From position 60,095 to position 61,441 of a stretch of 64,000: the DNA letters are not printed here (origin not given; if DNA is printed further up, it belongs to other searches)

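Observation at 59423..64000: Candidate undescribed RiPP system: stand-alone PqqD RRE + precursor, converging on radical SAM / glycosyltransferase / HPr-kinase-like kinase / cupin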

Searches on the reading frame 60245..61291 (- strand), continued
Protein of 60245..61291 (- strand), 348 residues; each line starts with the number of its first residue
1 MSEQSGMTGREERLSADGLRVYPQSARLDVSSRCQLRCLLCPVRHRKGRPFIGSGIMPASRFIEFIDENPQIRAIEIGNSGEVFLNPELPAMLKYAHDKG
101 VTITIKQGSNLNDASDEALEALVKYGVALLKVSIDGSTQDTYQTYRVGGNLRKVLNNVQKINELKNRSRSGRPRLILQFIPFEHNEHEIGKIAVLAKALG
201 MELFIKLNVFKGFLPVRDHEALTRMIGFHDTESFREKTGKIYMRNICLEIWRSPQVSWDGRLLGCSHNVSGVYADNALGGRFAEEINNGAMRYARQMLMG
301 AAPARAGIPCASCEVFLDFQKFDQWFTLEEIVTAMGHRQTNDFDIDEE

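Call 44: search_protein_families(library=ncbifam, proteins=[L085:5250-5714:-, L085:2149-3402:-, L085:3425-5260:-, L085:11028-12026:+, P0136, L085:12051-13931:-], max_evalue=0.001)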
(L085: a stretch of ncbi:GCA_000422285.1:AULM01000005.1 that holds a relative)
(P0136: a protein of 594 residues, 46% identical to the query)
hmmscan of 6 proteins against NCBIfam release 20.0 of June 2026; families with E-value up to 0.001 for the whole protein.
L085:5250-5714:- (154 aa): 1 family
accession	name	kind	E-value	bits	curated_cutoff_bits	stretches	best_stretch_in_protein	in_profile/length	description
NF033537.1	lasso_biosyn_B2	equivalog_domain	2e-29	102.6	33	1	19-147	3-132/132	lasso peptide biosynthesis B2 protein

L085:2149-3402:- (417 aa): 0 families

L085:3425-5260:- (611 aa): 186 families (the best 25 are shown)
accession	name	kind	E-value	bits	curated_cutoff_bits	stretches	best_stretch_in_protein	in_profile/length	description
TIGR02203.1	MsbA_lipidA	equivalog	1e-84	285.1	602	1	66-593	45-565/572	lipid A export permease/ATP-binding protein MsbA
TIGR02204.1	MsbA_rel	hypoth_equivalog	6.1e-78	262.9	780.4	1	100-592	83-570/576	ABC transporter, permease/ATP-binding protein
TIGR00958.1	3a01208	subfamily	2.7e-72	244.1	874.6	1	32-591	165-708/711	antigen peptide transporter 2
NF052233.1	CphA_assoc_ABC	equivalog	5.8e-68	229.9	880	1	283-600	436-746/766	cyanophycin metabolism-associated ABC transporter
NF008381.0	PRK11176.1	equivalog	1.5e-66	225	867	1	72-597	61-579/582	lipid A ABC transporter ATP-binding protein/permease MsbA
NF010178.0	PRK13657.1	equivalog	2e-65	221.4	733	1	287-597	266-570/588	glucan ABC transporter ATP-binding protein/ permease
NF045513.1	HepA_fam_ABC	equivalog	1.2e-64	218.8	725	1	356-590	373-602/610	heterocyst formation ABC transporter subunit HepA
TIGR01846.1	type_I_sec_HlyB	subfamily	3.2e-64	217.4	725.55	1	347-599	447-694/694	type I secretion system permease/ATPase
TIGR02857.1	CydD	equivalog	8.8e-59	199.8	435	1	325-569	292-529/529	thiol reductant ABC exporter subunit CydD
TIGR03375.1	type_I_sec_LssB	subfamily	2.5e-57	194.7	693.1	1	355-586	464-691/696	type I secretion system permease/ATPase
TIGR03797.1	NHLM_micro_ABC2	equivalog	6.8e-56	190.1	709.4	1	274-597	370-685/686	NHLP bacteriocin export ABC transporter permease/ATPase subunit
TIGR03796.1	NHLM_micro_ABC1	equivalog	1.3e-53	182.3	853.3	1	14-591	144-706/710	NHLP family bacteriocin export ABC transporter peptidase/permease/ATPase subunit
NF008364.0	PRK11160.1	equivalog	9.3e-52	176.4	630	1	161-592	146-570/575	heme ABC transporter ATP-binding protein/permease CydC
NF008055.0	PRK10789.1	equivalog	1.4e-50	172.4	845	1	271-608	256-581/590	SmdA family multidrug ABC transporter permease/ATP-binding protein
TIGR01192.1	chvA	subfamily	4.2e-50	171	585.4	1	288-596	267-569/585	glucan export ABC transporter ATP-binding protein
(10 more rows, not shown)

L085:11028-12026:+ (332 aa): 19 families
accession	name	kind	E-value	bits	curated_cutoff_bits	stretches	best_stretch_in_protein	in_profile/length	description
TIGR04317.1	W_rSAM_matur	equivalog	3.1e-17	62.7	380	1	15-203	7-190/349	tungsten cofactor oxidoreductase radical SAM maturase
TIGR04311.1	rSAM_Geo_metal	subfamily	1.4e-12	47.4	400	1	11-180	2-170/423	radical SAM/SPASM family putative metalloenzyme maturase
TIGR04321.1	spiroSPASM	subfamily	6.6e-11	41.5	250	1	4-193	223-414/510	spiro-SPASM protein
NF033640.1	N_Twi_rSAM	subfamily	2.7e-07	30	170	1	52-154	165-270/398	twitch domain-containing radical SAM protein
TIGR04054.1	rSAM_NirJ1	equivalog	3.6e-07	29.1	650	1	16-185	40-198/387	putative heme d1 biosynthesis radical SAM protein NirJ1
NF001199.0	PRK00164.2-1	equivalog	3.9e-07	29.5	231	1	14-152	14-148/308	GTP 3',8-cyclase MoaA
NF050035.1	rSAM_WgK_link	exception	1e-06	28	650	1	11-199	8-186/367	radical SAM/SPASM peptide maturase WgkB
TIGR02109.1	PQQ_syn_pqqE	equivalog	1.8e-06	27.1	381.35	1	16-189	11-174/358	pyrroloquinoline quinone biosynthesis protein PqqE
TIGR04250.1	SCM_rSAM_ScmE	equivalog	4.7e-06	25.7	400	1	15-150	6-138/358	SynChlorMet cassette radical SAM/SPASM protein ScmE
TIGR02668.1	moaA_archaeal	equivalog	7.7e-06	25.1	325.25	1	14-149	12-143/303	GTP 3',8-cyclase MoaA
NF038332.1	rSAM_rare_HxsC4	exception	1.1e-05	24.8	500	1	16-154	18-155/335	radical SAM protein HxsC4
TIGR02666.1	moaA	equivalog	2e-05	23.7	284.05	1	15-152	13-153/336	GTP 3',8-cyclase MoaA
NF049973.1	radical_Rv1681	equivalog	2.8e-05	23.2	380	1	65-148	122-205/326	Rv1681 family radical SAM protein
NF045574.1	sacti_mat_StsB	exception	5.3e-05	22.2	625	1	67-151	148-230/466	StsB family radical SAM/SPASM domain sactipeptide maturase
TIGR03961.1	rSAM_PTO1314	hypoth_equivalog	6.6e-05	22.4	306.05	1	20-196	31-190/332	PTO1314 family radical SAM protein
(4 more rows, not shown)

P0136 (594 aa): 9 families
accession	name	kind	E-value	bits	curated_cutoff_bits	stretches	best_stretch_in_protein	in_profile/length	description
TIGR04317.1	W_rSAM_matur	equivalog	2.9e-18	66.1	380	1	281-469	4-187/349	tungsten cofactor oxidoreductase radical SAM maturase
TIGR04311.1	rSAM_Geo_metal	subfamily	7.5e-13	48.3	400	1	280-450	2-171/423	radical SAM/SPASM family putative metalloenzyme maturase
TIGR04321.1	spiroSPASM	subfamily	2.4e-09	36.4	250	1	267-448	217-400/510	spiro-SPASM protein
NF050035.1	rSAM_WgK_link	exception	3e-07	29.8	650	1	278-422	6-147/367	radical SAM/SPASM peptide maturase WgkB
NF033640.1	N_Twi_rSAM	subfamily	7.3e-07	28.6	170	1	262-425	92-272/398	twitch domain-containing radical SAM protein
TIGR04053.2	TIGR04053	equivalog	7.8e-05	22.1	395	1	278-424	5-151/366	TIGR04053 family radical SAM/SPASM domain-containing protein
TIGR03962.1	mycofact_rSAM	equivalog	9.1e-05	21.8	265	1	279-419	10-145/339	mycofactocin radical SAM maturase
TIGR02666.1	moaA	equivalog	0.00016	20.8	284.05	1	281-421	10-153/336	GTP 3',8-cyclase MoaA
TIGR04054.1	rSAM_NirJ1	equivalog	0.00023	19.9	650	1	280-452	35-196/387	putative heme d1 biosynthesis radical SAM protein NirJ1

L085:12051-13931:- (626 aa): 6 families
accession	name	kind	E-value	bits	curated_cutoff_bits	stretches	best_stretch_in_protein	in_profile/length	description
NF033535.1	lass_lactam_cya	exception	1.4e-99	334.5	525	2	1-408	23-417/668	lasso peptide isopeptide bond-forming cyclase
TIGR01536.1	asn_synth_AEB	equivalog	1.2e-39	136.8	267.1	1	1-274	23-286/517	asparagine synthase (glutamine-hydrolyzing)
TIGR03104.1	trio_amidotrans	equivalog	4.3e-36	124.3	570.1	1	1-330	23-344/589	N-acetylglutaminylglutamine amidotransferase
TIGR03108.1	eps_aminotran_1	hypoth_equivalog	5.8e-30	104.5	816.9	1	1-268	24-289/628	XrtA/PEP-CTERM system amidotransferase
NF006949.0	PRK09431.1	equivalog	1.2e-16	60.4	499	2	179-264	171-254/554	asparagine synthase B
NF033561.1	macrolact_Ik_Al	subfamily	1.9e-15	56.5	300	1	135-552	115-497/561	albusnodin/ikarugamycin family macrolactam cyclase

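Call 46: find_encoding_contigs(protein=P0151, flank=10000, max_places=1)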
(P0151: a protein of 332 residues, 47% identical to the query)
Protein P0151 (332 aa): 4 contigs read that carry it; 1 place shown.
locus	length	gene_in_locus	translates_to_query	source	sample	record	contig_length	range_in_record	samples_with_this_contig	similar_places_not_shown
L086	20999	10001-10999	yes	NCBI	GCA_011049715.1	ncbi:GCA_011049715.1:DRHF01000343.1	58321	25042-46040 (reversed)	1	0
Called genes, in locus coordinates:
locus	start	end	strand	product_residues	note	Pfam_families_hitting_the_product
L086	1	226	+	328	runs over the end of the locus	PF06253:MTTB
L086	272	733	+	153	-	PF06253:MTTB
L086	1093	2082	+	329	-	PF04069:OpuAC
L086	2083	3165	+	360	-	PF00005:ABC_tran, PF13304:AAA_21 (faint)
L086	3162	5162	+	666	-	PF00528:BPD_transp_1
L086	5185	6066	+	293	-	PF01633:Choline_kinase, PF01636:APH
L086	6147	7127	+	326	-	PF00535:Glycos_transf_2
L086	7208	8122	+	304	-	PF00535:Glycos_transf_2, PF10111:Glyco_tranf_2_2 (faint), PF13641:Glyco_tranf_2_3, PF20691:TAGT (faint), PF13632:Glyco_trans_2_3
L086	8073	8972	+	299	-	PF13641:Glyco_tranf_2_3, PF00535:Glycos_transf_2, PF10111:Glyco_tranf_2_2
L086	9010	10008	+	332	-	PF04055:Radical_SAM (faint)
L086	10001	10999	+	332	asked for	PF04055:Radical_SAM (faint)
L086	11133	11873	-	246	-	PF00190:Cupin_1 (faint), PF07883:Cupin_2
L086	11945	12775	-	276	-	-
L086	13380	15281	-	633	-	PF13522:GATase_6, PF13537:GATase_7, PF00733:Asn_synthase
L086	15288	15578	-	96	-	PF05402:PqqD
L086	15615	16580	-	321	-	PF27840:ScmC (weak), PF07475:Hpr_kinase_C (weak)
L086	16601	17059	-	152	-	PF13471:Transglut_core3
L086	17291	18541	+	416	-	PF14907:NTP_transf_5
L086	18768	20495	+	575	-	PF00664:ABC_membrane, PF00005:ABC_tran, PF13555:AAA_29 (faint), PF02463:SMC_N (weak)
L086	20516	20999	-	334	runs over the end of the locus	PF00702:Hydrolase, PF13419:HAD_2 (weak)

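Call 47: find_encoding_contigs(protein=P0153, flank=10000, max_places=1)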
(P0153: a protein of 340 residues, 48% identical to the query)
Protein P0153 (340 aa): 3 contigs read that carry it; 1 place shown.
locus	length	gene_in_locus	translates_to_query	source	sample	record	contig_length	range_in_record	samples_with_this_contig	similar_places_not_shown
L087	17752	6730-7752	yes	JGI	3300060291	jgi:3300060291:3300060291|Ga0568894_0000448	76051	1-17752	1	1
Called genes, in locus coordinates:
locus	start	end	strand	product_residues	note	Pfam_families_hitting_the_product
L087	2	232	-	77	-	?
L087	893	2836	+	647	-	PF13522:GATase_6, PF13537:GATase_7, PF00733:Asn_synthase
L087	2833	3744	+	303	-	-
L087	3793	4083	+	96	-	PF05402:PqqD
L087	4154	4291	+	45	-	-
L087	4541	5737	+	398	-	-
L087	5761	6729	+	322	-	PF04055:Radical_SAM, PF13186:SPASM (weak)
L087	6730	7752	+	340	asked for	PF04055:Radical_SAM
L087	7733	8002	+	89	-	-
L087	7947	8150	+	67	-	PF13471:Transglut_core3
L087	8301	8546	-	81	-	-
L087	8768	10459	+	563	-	PF02730:AFOR_N, PF01314:AFOR_C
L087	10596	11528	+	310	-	PF02129:Peptidase_S15, PF01738:DLH (weak), PF20434:BD-FAE, PF12146:Hydrolase_4 (faint), PF00561:Abhydrolase_1, PF12697:Abhydrolase_6, PF05448:AXE1 (weak), PF08840:BAAT_C, +1 more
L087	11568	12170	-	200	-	-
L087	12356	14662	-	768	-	PF14691:Fer4_20, PF00070:Pyr_redox (faint), PF01266:DAO (weak), PF01946:Thi4 (weak), PF07992:Pyr_redox_2, PF13450:NAD_binding_8, PF13738:Pyr_redox_3 (weak), PF09918:DUF2148, +1 more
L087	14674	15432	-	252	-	PF09918:DUF2148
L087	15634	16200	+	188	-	PF13560:HTH_31 (weak), PF01381:HTH_3, PF12844:HTH_19, PF13443:HTH_26 (weak), PF05899:Cupin_3 (faint), PF07883:Cupin_2, PF02311:AraC_binding (weak)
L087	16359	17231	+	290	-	PF05378:Hydant_A_N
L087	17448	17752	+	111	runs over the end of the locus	PF08882:Acetone_carb_G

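Call 57: predict_structure(alignment_id=A2)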
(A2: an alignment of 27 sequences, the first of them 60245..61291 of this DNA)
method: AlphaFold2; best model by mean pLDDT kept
length: 348 residues; sequences in the alignment: 27
mean_pLDDT: 88.8   pTM: 0.88
mean pLDDT of the five models: 88.8, 88.3, 87.8, 87.7, 85.6
residues with pLDDT >= 90: 257; 70-90: 56; 50-70: 15; < 50: 20
segments of 3 or more residues with pLDDT < 50: 1-10, 339-348
pLDDT, mean of each block of 10 residues (from residue 1): 38 87 95 84 64 90 98 88 90 98 92 95 97 94 91 97 96 95 93 96 91 87 89 93 93 95 91 95 97 98 94 92 96 74 35
secondary structure, 60 per line:
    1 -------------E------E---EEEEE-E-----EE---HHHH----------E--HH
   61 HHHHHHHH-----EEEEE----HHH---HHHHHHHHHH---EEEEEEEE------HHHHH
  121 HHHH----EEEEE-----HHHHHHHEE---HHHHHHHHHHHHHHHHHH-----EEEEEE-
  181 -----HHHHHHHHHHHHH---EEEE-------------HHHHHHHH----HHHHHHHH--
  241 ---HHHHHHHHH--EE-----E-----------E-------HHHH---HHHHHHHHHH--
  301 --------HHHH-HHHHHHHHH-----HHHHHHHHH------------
elements in order: E25-29 H42-45 H59-68 E74-78 H89-98 E102-109 H116-124 E129-133 H139-145 H151-168 E174-179 H186-198 E202-205 H219-226 H231-238 H244-252 H282-285 H289-298 H309-312 H314-322 H328-336

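Call 61: fold_search(model_id=the predicted structure, library=pdb)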
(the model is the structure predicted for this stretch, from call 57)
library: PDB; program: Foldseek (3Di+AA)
matches with E <= 10: 1550; with E <= 0.001: 61
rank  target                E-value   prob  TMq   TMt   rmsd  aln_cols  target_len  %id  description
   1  5v1q_A                2.8e-09  1.00  0.60  0.50   5.9       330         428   12  Crystal structure of Streptococcus suis SuiB (released 2017-08-30)
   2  7vob                  2.8e-09  1.00  0.53  0.56   7.7       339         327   13  The crystal structure of a Radical SAM Enzyme BlsE involved in the Biosynthesis of Blasticidin S (released 2022-05-04)
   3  5v1q_B                3.7e-09  1.00  0.58  0.47   7.3       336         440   11  Crystal structure of Streptococcus suis SuiB (released 2017-08-30)
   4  8hzv_B                6.8e-09  1.00  0.56  0.43   8.0       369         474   16  The crystal structure of a Radical SAM Enzyme DesII (released 2024-07-10)
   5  8hzv_A                9.8e-09  1.00  0.61  0.46   7.3       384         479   15  The crystal structure of a Radical SAM Enzyme DesII (released 2024-07-10)
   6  8hzv_C                1.1e-08  1.00  0.59  0.45   7.6       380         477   16  The crystal structure of a Radical SAM Enzyme DesII (released 2024-07-10)
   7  6efn                  1.5e-08  1.00  0.57  0.52   6.0       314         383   16  Structure of a RiPP maturase, SkfB (released 2018-10-24)
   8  8hzy_A                1.8e-08  1.00  0.53  0.41   7.4       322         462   18  The crystal structure of a Radical SAM Enzyme DesII (released 2024-07-10)
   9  8hzv_D                2.9e-08  1.00  0.54  0.41   7.3       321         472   17  The crystal structure of a Radical SAM Enzyme DesII (released 2024-07-10)
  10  8hzy_B                3.4e-08  1.00  0.51  0.40   9.5       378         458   17  The crystal structure of a Radical SAM Enzyme DesII (released 2024-07-10)
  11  5why_A                3.0e-07  1.00  0.56  0.47   8.6       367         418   16  Structural Insights into Thioether Bond Formation in the Biosynthesis of Sactipeptides (released 2017-07-26)
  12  6q2q_A                4.0e-07  1.00  0.51  0.60   6.3       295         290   13  Crystal structure of mouse viperin bound to uridine triphosphate and S-adenosylhomocysteine (released 2020-01-22)
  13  4m7t                  4.3e-07  1.00  0.47  0.63   7.0       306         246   14  Crystal structure of BtrN in complex with AdoMet and 2-DOIA (released 2013-10-02)
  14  5why_B                4.8e-07  1.00  0.49  0.41   7.0       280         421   17  Structural Insights into Thioether Bond Formation in the Biosynthesis of Sactipeptides (released 2017-07-26)
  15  8ai2_B                1.3e-06  1.00  0.49  0.52   8.7       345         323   14  Crystal structure of radical SAM epimerase EpeE from Bacillus subtilis with [4Fe-4S] clusters, S-adenosyl-L-homocystei (released 2024-01-10)
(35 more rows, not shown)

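Call 68: find_related_loci(query=A2, collection=metagenome_contigs, flank=10000)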
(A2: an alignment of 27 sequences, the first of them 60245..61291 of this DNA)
Query A2 (348 aa) in metagenome_contigs; peptide patterns used: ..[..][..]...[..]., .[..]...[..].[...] (x = any residue, [..] = any of these).
600 stretches matched a pattern (row limit reached: there are more); 560 encode a relative of the query (tblastn E <= 1e-3); the best 80 are kept; 80 distinct loci.
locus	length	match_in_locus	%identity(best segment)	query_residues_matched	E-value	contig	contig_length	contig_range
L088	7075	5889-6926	64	1-348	4e-158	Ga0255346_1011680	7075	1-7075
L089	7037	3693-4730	64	1-348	7e-157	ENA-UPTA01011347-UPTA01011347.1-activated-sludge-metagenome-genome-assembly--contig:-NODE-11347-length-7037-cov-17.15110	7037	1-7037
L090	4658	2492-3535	63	1-348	1e-154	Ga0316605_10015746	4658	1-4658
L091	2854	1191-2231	62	1-347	2e-159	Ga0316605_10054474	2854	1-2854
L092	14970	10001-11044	62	1-348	9e-151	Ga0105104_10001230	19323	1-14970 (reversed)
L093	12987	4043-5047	63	1-335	3e-147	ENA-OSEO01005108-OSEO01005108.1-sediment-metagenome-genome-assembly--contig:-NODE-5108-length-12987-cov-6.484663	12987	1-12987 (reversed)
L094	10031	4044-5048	63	1-335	3e-147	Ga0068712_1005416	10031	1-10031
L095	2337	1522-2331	61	1-270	9e-115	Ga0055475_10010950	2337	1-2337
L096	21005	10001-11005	67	1-335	3e-153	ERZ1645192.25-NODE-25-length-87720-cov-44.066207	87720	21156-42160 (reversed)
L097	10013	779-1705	48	23-331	5e-101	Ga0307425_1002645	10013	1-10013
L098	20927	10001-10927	48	23-331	2e-100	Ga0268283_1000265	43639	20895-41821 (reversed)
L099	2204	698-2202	48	14-333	2e-105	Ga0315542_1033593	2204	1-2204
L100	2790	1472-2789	46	16-331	5e-97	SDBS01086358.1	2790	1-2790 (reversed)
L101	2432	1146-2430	47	18-331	2e-96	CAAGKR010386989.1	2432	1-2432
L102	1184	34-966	45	21-331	6e-99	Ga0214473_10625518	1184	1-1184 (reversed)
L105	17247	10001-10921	45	21-326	2e-88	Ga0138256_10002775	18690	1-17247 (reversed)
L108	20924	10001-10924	44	25-332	7e-87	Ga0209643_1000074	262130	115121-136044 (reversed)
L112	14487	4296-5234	43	18-331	4e-86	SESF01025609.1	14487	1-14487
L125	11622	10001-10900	46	23-320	7e-84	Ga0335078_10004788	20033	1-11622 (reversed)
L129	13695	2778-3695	42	21-324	4e-83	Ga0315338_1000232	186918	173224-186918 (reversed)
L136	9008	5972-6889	41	21-324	2e-82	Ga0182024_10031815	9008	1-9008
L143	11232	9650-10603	42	21-338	8e-82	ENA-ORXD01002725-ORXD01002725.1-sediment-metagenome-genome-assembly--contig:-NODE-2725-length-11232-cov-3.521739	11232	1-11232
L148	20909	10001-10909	42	20-320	1e-81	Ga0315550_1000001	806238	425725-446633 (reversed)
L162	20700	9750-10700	38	21-335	9e-81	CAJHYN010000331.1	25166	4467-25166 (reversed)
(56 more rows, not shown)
